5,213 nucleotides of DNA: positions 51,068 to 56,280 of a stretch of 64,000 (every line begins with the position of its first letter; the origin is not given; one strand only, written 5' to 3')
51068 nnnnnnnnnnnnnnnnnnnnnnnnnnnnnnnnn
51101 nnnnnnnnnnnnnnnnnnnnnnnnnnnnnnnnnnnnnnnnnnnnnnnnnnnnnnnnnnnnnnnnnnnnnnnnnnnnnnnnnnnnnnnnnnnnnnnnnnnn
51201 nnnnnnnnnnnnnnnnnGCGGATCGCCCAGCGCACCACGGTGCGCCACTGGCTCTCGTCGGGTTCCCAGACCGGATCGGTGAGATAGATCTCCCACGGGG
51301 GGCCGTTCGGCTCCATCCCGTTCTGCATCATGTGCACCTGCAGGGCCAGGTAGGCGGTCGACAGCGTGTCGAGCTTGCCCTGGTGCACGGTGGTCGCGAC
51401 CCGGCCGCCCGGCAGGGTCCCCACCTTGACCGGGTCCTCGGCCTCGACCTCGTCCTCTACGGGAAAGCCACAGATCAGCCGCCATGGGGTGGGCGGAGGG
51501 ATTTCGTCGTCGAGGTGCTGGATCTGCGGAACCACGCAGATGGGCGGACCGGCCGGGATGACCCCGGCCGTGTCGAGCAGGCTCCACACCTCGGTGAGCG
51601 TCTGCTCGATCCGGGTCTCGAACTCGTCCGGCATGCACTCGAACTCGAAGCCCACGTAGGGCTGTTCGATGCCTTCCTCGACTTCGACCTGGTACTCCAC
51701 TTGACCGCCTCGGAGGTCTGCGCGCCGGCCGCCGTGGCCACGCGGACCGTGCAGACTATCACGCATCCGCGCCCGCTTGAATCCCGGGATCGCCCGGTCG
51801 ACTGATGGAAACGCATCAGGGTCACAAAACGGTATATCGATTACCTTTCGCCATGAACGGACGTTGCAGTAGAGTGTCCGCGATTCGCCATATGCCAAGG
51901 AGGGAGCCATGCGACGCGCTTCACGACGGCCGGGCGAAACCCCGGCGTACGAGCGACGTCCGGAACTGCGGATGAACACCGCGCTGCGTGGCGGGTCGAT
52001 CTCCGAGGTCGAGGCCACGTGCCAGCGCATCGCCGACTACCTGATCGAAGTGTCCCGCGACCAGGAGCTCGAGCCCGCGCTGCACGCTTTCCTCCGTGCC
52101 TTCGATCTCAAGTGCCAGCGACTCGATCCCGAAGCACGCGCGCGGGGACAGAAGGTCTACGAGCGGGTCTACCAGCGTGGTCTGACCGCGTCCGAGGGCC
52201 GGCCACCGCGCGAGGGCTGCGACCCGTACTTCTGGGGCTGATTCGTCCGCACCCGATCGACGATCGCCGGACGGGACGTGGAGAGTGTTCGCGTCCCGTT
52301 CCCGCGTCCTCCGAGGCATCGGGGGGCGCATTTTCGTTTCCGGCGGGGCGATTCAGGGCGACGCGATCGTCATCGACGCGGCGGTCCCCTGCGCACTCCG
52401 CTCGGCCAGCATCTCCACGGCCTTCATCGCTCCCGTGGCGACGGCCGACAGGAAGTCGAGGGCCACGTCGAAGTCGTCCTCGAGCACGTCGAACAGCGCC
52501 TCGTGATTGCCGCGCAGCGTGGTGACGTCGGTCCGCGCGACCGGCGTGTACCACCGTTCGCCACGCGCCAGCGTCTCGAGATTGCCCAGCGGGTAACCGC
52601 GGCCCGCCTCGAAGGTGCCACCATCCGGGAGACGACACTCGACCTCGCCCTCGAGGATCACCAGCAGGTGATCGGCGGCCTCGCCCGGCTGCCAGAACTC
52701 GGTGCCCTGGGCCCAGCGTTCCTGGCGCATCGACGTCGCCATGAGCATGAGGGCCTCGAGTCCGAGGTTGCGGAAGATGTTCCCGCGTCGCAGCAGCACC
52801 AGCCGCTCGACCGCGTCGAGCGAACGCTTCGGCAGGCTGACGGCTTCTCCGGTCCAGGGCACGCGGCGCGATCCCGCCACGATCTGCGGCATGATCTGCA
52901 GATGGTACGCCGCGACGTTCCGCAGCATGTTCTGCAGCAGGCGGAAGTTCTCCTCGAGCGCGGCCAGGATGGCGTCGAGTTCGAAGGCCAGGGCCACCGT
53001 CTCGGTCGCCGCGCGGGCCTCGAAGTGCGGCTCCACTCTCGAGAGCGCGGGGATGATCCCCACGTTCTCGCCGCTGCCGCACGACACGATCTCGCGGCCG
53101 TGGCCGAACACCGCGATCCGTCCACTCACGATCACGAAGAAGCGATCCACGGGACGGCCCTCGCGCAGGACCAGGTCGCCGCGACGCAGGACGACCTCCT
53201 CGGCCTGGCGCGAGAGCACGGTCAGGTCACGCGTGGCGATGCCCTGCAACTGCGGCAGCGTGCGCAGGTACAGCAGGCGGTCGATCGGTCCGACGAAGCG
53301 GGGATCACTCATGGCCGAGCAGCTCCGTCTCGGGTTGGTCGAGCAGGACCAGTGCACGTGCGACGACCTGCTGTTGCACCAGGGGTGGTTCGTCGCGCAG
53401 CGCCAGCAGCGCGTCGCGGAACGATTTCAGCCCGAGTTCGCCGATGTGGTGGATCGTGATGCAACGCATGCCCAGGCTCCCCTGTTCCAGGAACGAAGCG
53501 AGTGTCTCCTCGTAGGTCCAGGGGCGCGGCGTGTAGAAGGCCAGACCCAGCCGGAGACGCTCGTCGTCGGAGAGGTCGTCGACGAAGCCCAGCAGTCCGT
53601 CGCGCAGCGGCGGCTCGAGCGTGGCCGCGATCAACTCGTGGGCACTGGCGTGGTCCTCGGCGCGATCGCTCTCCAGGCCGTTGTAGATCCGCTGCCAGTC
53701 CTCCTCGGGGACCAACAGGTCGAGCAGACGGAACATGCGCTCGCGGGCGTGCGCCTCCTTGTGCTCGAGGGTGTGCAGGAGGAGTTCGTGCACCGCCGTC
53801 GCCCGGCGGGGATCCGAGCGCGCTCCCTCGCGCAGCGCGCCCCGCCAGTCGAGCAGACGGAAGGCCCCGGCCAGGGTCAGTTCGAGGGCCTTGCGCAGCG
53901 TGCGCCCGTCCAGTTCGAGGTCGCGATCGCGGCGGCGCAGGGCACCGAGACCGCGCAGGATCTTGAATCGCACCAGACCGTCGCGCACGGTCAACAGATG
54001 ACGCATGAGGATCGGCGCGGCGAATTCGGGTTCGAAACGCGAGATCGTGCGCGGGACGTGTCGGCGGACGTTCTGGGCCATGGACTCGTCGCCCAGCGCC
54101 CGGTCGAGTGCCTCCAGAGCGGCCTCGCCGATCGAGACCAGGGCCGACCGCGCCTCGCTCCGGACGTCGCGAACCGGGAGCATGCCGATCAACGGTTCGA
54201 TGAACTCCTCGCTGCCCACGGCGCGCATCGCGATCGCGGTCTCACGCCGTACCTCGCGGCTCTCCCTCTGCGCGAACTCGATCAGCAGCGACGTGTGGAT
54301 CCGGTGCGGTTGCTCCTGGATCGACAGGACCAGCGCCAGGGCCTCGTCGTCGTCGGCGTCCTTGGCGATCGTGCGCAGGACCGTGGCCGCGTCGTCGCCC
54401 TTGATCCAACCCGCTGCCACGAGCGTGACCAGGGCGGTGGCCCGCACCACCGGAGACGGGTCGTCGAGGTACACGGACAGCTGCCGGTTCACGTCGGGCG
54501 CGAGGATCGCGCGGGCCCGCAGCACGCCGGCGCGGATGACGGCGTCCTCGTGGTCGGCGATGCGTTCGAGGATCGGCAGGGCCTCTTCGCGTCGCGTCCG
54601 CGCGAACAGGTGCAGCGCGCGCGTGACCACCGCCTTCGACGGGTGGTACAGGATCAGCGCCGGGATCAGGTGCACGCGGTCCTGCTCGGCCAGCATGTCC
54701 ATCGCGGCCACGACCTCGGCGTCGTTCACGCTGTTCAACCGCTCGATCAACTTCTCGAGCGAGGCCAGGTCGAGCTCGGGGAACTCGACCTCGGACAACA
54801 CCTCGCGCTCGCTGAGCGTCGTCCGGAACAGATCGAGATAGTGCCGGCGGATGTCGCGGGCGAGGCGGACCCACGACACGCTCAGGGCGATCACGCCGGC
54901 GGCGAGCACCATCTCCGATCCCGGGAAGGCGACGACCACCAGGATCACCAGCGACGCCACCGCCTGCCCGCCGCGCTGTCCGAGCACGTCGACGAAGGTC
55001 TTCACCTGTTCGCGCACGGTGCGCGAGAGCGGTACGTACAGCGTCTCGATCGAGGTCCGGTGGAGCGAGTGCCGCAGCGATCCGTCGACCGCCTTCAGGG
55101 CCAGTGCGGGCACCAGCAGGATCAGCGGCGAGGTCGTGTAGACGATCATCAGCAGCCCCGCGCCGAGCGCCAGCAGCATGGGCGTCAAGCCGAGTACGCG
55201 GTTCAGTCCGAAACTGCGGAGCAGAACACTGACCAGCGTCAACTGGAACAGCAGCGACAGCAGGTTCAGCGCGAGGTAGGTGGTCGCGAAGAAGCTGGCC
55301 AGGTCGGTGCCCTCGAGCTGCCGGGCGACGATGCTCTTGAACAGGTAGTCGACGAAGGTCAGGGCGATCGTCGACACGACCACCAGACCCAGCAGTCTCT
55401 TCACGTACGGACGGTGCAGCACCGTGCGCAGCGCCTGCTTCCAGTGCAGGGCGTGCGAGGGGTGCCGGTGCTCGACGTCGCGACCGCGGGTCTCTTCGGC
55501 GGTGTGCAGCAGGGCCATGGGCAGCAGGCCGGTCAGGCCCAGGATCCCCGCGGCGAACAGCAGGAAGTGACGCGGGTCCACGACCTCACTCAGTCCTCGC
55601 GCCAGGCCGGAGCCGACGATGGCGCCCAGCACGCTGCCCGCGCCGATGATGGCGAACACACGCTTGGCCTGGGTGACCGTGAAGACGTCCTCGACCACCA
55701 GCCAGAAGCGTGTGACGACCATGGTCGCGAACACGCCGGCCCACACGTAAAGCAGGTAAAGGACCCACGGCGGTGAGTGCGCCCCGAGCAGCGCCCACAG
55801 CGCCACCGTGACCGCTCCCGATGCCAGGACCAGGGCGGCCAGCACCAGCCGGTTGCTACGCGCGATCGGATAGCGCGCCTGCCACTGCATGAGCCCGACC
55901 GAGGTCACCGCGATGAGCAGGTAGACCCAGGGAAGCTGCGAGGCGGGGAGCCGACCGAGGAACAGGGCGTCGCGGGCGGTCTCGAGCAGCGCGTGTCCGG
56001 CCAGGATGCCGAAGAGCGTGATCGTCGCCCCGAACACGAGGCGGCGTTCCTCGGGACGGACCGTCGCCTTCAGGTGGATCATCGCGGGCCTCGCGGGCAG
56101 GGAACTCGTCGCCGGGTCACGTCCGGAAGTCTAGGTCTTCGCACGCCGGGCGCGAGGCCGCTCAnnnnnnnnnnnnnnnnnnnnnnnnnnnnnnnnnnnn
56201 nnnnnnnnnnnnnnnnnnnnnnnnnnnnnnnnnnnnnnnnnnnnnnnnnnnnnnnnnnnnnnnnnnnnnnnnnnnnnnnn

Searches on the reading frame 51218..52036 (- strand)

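Call 15: search_protein_families(library=pfam, proteins=[window:51218-52036:-], max_evalue=0.001)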
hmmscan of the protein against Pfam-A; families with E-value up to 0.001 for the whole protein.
window:51218-52036:- (273 aa): 1 family
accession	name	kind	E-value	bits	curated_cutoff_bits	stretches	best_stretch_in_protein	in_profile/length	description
PF06445.20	GyrI-like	-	1.6e-08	35.4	26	1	117-268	3-150/155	GyrI-like small molecule binding domain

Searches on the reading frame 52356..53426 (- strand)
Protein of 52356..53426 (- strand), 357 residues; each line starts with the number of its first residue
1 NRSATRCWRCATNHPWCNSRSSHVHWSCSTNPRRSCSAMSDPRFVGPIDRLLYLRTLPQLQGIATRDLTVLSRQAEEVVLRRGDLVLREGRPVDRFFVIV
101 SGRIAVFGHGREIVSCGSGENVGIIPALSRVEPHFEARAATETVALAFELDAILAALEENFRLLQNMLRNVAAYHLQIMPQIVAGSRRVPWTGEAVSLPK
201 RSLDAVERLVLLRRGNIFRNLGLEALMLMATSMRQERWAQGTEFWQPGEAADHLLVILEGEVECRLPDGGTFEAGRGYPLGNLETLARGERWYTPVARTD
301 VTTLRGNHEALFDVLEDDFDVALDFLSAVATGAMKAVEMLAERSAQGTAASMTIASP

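Call 15: search_protein_families(library=pfam, proteins=[window:52356-53426:-], max_evalue=0.001)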
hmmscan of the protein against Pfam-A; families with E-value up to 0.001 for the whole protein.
window:52356-53426:- (357 aa): 1 family
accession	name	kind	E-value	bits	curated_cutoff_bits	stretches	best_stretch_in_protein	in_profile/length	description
PF00027.35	cNMP_binding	-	1e-20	73.9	27.5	2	78-160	2-89/89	Cyclic nucleotide-binding domain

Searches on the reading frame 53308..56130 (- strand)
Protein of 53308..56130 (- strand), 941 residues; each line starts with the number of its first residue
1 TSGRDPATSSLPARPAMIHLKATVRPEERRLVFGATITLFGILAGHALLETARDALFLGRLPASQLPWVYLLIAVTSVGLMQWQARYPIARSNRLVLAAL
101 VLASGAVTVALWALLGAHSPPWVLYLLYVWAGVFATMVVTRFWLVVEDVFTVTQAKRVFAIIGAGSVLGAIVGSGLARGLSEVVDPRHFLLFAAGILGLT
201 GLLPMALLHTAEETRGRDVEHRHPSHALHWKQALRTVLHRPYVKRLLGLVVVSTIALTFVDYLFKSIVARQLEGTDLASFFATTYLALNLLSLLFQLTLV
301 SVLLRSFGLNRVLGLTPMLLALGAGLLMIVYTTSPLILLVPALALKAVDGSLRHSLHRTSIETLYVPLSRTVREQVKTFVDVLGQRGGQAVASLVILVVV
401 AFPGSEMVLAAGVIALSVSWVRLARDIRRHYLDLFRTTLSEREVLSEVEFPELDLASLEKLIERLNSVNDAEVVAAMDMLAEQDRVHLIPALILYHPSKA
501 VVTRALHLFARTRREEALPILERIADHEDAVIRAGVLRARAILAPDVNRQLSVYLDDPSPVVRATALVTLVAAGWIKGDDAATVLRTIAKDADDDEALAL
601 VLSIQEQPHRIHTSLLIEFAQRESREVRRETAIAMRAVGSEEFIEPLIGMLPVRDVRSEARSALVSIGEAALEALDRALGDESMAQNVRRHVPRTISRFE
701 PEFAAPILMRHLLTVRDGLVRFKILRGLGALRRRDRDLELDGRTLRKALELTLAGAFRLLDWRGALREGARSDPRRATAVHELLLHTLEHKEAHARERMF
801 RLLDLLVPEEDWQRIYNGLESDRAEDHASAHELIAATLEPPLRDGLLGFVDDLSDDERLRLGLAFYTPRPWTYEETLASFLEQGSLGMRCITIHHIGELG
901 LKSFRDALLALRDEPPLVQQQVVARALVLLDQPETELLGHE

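Call 15: search_protein_families(library=pfam, proteins=[window:53308-56130:-], max_evalue=0.001)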
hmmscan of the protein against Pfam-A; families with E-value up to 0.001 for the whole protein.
window:53308-56130:- (941 aa): 3 families
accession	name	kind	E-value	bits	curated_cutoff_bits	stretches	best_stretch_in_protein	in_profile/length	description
PF13646.12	HEAT_2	-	1.9e-19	70.2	27.7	3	590-664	10-87/88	HEAT repeats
PF03219.20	TLC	-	1.7e-11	44.1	21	1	119-431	143-491/491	TLC ATP/ADP transporter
PF07690.21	MFS_1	-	2.1e-11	43.8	33.4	1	93-343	61-301/347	Major Facilitator Superfamily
